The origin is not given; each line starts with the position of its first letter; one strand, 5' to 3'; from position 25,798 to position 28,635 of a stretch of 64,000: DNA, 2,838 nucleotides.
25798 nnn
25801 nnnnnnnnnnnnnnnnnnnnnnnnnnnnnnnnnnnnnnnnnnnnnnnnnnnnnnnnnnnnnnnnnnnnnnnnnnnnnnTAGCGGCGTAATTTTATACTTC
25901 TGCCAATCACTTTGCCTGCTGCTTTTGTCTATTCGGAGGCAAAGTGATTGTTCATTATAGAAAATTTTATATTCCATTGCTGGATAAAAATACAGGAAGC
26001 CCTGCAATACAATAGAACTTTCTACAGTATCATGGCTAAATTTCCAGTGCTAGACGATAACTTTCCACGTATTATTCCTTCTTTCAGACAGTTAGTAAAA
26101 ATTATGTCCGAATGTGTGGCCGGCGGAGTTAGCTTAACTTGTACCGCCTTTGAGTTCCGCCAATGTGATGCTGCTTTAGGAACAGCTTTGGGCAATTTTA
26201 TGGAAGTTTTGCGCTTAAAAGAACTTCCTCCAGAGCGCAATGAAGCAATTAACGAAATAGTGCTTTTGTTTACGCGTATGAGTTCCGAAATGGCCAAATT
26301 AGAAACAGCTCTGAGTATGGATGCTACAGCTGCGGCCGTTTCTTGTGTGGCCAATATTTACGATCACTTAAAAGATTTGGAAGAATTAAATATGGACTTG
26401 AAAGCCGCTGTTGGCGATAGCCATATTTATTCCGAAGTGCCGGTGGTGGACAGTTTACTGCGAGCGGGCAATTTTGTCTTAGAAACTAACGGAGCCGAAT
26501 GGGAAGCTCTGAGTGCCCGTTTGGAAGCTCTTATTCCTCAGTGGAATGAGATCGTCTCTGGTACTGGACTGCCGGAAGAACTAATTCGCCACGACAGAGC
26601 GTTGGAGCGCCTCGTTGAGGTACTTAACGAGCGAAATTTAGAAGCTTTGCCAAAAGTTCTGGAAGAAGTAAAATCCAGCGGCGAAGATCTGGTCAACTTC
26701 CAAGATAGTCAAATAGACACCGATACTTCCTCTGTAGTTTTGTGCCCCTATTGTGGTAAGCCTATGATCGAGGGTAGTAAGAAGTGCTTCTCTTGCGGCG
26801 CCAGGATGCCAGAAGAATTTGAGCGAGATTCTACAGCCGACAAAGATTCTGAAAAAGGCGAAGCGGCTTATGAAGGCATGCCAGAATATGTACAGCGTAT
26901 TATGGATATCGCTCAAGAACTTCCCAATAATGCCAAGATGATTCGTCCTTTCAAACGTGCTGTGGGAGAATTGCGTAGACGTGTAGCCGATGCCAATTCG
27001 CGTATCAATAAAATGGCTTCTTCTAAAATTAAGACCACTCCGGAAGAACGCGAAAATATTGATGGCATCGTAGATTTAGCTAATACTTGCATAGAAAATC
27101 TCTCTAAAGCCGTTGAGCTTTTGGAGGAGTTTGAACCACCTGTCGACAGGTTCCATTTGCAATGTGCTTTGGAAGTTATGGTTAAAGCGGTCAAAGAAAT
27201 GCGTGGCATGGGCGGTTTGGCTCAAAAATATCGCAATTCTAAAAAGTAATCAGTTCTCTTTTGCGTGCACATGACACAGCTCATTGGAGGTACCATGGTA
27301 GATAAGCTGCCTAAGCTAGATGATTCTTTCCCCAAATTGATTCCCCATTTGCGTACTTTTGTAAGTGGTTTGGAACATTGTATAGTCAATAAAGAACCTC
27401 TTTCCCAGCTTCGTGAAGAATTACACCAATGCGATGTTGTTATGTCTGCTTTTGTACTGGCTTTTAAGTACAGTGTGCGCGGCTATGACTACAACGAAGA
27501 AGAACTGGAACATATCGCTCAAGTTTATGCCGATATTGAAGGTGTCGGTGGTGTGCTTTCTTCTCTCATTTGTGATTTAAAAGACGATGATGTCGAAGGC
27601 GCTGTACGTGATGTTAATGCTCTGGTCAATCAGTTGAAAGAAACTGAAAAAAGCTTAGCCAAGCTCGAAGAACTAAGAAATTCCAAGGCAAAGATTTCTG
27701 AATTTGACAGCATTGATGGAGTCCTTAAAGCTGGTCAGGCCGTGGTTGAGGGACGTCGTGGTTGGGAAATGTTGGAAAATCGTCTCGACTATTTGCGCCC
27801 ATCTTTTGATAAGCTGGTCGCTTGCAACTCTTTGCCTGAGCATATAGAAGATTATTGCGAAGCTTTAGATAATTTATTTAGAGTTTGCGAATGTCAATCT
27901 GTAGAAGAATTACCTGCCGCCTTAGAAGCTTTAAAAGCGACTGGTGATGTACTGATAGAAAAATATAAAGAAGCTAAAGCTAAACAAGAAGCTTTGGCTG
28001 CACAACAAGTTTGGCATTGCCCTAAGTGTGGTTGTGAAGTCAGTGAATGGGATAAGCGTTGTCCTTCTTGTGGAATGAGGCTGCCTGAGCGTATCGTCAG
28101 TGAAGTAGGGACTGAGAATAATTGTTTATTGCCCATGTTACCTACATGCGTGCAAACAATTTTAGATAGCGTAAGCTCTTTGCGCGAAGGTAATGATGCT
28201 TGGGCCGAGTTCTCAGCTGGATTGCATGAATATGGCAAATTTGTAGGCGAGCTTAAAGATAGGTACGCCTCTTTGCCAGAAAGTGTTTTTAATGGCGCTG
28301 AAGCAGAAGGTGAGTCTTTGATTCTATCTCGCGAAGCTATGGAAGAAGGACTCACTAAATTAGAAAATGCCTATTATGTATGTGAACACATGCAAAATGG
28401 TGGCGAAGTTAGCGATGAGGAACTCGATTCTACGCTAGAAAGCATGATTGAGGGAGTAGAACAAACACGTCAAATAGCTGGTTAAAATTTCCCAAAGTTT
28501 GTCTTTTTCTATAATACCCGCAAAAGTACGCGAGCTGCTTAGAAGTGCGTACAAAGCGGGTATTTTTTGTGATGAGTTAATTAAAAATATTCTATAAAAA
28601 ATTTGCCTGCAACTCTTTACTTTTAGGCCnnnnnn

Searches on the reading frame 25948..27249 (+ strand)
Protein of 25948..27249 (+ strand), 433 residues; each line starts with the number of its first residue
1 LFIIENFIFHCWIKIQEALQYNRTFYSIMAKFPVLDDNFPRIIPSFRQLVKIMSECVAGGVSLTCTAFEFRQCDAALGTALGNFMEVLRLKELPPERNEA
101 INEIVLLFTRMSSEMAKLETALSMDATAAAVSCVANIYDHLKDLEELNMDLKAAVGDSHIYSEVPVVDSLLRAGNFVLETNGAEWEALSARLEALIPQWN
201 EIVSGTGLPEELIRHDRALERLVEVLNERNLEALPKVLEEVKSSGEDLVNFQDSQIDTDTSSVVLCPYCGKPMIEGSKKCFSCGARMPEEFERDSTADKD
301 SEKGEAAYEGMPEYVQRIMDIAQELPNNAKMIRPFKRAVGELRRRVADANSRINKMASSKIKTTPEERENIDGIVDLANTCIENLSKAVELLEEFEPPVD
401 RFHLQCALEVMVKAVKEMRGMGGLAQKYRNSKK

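Call 13: search_protein_families(library=pfam, proteins=[window:25948-27249:+], max_evalue=0.00001)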
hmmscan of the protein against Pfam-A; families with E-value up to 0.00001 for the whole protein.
window:25948-27249:+ (433 aa): 0 families

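Call 76: search_protein_families(library=pfam, proteins=[window:25948-27249:+], max_evalue=0.01)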
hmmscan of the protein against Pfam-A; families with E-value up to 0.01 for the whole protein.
window:25948-27249:+ (433 aa): 2 families
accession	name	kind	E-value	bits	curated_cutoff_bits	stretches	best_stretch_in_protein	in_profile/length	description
PF13248.11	Zn_ribbon_3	-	0.0001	22.1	27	1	266-287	5-26/26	zinc-ribbon domain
PF13240.11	Zn_Ribbon_1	-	0.00026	21.1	25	1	266-286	2-22/23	zinc-ribbon domain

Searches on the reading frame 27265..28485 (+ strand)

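Call 13: search_protein_families(library=pfam, proteins=[window:27265-28485:+], max_evalue=0.00001)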
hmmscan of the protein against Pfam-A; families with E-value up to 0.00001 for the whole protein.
window:27265-28485:+ (406 aa): 0 families

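Call 76: search_protein_families(library=pfam, proteins=[window:27265-28485:+], max_evalue=0.01)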
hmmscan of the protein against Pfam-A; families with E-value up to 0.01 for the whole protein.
window:27265-28485:+ (406 aa): 1 family
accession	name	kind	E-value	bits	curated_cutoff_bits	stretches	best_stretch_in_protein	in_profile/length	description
PF13240.11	Zn_Ribbon_1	-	0.00014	22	25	1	251-272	1-22/23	zinc-ribbon domain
